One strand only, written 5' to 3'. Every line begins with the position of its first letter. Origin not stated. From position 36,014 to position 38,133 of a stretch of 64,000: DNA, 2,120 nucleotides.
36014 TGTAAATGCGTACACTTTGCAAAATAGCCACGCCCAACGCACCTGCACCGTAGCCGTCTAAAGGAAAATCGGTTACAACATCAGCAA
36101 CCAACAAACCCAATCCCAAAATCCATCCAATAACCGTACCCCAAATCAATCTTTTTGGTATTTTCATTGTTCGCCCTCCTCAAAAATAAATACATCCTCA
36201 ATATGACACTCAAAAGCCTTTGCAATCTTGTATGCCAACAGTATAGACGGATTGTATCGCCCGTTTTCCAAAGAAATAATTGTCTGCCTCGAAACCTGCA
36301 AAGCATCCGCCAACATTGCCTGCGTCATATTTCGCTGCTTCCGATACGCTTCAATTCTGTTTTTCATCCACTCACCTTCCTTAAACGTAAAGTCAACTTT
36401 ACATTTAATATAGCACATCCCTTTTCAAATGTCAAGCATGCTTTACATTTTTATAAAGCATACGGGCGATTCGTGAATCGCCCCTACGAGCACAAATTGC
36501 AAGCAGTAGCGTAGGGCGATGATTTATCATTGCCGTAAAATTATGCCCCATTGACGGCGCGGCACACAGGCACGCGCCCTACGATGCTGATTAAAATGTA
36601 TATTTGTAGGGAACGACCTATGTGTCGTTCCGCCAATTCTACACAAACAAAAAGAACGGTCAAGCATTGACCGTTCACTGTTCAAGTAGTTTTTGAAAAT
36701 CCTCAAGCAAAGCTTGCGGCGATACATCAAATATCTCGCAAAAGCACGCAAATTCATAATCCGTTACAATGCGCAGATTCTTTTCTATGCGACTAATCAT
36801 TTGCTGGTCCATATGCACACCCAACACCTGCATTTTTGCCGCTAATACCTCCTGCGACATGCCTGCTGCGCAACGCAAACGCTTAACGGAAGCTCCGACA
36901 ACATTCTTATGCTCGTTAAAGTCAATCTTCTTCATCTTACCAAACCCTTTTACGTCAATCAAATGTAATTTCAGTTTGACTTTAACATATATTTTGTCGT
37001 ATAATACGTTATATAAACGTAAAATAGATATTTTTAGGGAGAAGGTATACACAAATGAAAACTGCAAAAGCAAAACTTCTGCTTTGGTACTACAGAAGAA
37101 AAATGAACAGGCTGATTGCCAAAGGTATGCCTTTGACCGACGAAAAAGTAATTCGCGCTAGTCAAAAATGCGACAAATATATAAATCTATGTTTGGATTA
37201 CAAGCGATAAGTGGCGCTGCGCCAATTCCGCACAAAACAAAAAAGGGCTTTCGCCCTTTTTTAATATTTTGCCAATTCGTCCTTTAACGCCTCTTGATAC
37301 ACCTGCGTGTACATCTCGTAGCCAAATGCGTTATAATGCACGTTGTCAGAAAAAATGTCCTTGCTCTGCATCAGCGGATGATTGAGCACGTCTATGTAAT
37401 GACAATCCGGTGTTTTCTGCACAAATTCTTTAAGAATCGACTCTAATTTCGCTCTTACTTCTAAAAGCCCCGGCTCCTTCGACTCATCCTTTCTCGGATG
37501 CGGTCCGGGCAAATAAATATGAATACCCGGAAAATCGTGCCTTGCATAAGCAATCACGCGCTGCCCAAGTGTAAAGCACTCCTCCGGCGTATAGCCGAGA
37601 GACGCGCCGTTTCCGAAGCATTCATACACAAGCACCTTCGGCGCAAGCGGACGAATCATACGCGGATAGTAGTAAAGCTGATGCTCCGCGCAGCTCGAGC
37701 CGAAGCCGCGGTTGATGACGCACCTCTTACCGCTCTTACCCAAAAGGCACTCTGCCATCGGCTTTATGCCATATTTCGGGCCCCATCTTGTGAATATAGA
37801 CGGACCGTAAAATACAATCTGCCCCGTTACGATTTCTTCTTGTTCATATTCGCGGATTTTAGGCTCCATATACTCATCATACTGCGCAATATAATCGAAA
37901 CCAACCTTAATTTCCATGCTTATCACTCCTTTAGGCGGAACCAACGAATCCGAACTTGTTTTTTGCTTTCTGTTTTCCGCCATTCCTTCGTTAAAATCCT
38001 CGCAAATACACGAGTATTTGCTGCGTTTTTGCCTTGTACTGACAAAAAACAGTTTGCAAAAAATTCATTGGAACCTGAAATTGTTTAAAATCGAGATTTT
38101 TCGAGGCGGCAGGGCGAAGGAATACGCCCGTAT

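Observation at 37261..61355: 24-kb acidic-polysaccharide locus built from four 'AraC plus divergent enzyme' modules, with one exported lyase and no ABC/PTS/SBP importer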

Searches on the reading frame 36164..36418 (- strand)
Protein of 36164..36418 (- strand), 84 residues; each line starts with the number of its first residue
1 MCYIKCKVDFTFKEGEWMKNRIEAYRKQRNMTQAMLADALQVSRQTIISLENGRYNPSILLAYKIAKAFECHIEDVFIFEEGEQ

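Call 11: search_protein_families(library=ncbifam, proteins=[window:36164-36418:-], max_evalue=0.01)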
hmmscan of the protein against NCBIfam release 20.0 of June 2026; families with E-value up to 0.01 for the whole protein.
window:36164-36418:- (84 aa): 17 families
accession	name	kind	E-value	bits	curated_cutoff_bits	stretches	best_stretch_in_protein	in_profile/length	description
NF041951.1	phage_RstR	subfamily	4.7e-11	42.9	80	1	18-83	3-67/108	RstR family transcriptional repressor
NF006015.0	PRK08154.1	subfamily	2e-10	40.4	204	1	18-77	31-90/314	anaerobic benzoate catabolism transcriptional regulator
TIGR03070.1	couple_hipB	subfamily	5.3e-10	39.1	71.65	1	21-69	6-54/58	type II toxin-antitoxin system Y4mF family antitoxin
TIGR00270.2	TIGR00270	equivalog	1.6e-06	28.1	110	1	19-73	77-131/159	multiprotein bridging factor aMBF1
NF047948.1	male_kill_WMK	equivalog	4.7e-06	26.3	300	1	19-79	164-224/300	WO male-killing family protein Wmk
NF003162.0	PRK04140.1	equivalog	1.1e-05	24.6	263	1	21-73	130-182/317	transcriptional regulator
NF007257.0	PRK09706.1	subfamily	2e-05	24.4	101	1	17-73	5-61/135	transcriptional repressor DicA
NF052239.1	antitox_spr1629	equivalog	5.4e-05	22.5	335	1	20-73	5-58/377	spr1629 family repressor/antitoxin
NF007271.0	PRK09726.1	equivalog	0.00019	21.4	79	1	19-73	14-68/88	type II toxin-antitoxin system antitoxin HipB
NF041265.1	NadS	equivalog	0.00021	21.5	60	1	22-66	35-78/94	NadS family protein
NF010465.0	PRK13890.1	equivalog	0.00026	21.1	96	1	27-72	15-60/121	conjugal transfer protein TrbA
NF047542.1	telomere_Tap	equivalog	0.00086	18.1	600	1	25-58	25-58/695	telomere-associated protein Tap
TIGR02607.1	antidote_HigA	equivalog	0.001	18.9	47.7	1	29-70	19-60/81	HigA family addiction module antitoxin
NF007408.0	PRK09943.1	equivalog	0.0018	17.8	211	1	18-81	8-71/185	HTH-type transcriptional regulator PuuR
NF046032.1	TransRegSlrRBacil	equivalog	0.002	18.2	250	1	22-77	6-62/149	HTH-type transcriptional regulator SlrR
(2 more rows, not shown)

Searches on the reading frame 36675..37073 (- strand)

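Call 11: search_protein_families(library=ncbifam, proteins=[window:36675-37073:-], max_evalue=0.01)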
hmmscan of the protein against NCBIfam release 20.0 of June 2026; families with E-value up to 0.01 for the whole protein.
window:36675-37073:- (132 aa): 0 families

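Call 82: search_protein_families(library=pfam, proteins=[window:36675-37073:-], max_evalue=0.001)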
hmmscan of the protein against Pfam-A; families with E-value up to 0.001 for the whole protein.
window:36675-37073:- (132 aa): 2 families
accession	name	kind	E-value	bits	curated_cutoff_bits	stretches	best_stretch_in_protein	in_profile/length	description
PF01381.28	HTH_3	-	1.9e-06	28.2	23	1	63-120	1-53/55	Helix-turn-helix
PF13560.12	HTH_31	-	0.00012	22.8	27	1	60-124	3-62/64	Helix-turn-helix domain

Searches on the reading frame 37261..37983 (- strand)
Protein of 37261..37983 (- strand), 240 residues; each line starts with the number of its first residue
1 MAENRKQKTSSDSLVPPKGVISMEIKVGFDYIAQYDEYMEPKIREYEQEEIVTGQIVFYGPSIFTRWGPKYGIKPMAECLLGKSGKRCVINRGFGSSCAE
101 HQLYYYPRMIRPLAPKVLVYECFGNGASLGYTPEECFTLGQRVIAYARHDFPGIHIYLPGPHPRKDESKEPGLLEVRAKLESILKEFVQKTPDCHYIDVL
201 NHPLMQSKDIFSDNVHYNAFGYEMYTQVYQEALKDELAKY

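Call 3: search_protein_families(library=pfam, proteins=[window:37261-37983:-])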
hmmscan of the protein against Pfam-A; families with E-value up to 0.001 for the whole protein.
window:37261-37983:- (240 aa): 1 family
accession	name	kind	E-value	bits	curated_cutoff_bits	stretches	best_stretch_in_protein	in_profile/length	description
PF13472.12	Lipase_GDSL_2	-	2.5e-08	35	32.9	1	62-223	5-177/178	GDSL-like Lipase/Acylhydrolase family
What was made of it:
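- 37261..37983 (-): SGNH/GDSL esterase (240 aa), strain-variable, followed by the bidirectional terminator at 37238-37263 that ends the island. Pfam 35 bits (call 3).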

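Call 10: search_protein_families(library=ncbifam, proteins=[window:37261-37983:-], max_evalue=0.01)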
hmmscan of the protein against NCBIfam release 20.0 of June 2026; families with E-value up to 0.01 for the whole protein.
window:37261-37983:- (240 aa): 1 family
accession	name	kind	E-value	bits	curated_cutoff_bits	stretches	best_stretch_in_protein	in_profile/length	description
NF047861.1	LIC13259ECMBind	equivalog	0.0041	17.1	250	0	30-67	82-121/143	LIC13259 family plasminogen/vitronectin/complement-binding protein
